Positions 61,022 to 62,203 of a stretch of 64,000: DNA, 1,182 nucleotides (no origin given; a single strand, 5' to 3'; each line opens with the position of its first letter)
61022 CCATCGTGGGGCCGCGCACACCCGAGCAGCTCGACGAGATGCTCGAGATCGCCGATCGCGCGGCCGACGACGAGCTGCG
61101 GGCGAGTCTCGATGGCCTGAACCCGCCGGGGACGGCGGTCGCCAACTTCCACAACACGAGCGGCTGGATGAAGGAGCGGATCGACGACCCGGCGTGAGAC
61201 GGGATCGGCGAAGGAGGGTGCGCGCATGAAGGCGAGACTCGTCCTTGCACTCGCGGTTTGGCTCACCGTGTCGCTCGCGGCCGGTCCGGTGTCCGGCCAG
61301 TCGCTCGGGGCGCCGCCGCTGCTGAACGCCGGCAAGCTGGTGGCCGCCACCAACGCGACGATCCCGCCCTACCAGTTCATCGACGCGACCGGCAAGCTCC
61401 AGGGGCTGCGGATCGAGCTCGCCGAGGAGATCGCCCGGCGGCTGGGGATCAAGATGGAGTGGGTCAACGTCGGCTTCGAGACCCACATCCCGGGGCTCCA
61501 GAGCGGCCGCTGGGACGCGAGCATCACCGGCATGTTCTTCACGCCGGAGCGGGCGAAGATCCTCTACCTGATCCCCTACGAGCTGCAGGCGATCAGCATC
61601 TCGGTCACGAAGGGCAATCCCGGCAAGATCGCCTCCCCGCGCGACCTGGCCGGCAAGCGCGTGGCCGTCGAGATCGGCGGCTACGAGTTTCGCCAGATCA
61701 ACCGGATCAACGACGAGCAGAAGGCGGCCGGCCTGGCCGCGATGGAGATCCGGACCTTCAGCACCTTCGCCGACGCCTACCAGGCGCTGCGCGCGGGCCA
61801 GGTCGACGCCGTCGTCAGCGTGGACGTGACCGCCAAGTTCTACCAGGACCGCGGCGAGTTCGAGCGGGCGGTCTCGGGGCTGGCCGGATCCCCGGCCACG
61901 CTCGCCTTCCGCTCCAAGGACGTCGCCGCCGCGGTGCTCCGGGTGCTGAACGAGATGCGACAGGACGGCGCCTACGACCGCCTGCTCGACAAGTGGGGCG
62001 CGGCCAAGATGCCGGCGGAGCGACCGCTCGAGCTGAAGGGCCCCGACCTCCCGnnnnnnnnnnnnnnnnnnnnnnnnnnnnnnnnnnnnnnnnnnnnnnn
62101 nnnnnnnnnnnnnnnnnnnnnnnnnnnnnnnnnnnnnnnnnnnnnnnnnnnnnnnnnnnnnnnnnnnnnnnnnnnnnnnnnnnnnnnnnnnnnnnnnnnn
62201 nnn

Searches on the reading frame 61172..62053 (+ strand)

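Call 87: search_protein_families(library=pfam, proteins=[window:61172-62053:+], max_evalue=0.01)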
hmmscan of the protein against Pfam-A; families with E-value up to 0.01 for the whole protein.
window:61172-62053:+ (294 aa): 2 families
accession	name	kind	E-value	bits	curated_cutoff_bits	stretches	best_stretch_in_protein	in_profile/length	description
PF00497.25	SBP_bac_3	-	3.2e-32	111.5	26.4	1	56-276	1-130/132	Bacterial extracellular solute-binding proteins, family 3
PF09084.16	NMT1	-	1.6e-05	25.3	20.5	1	149-221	83-151/216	NMT1/THI5 like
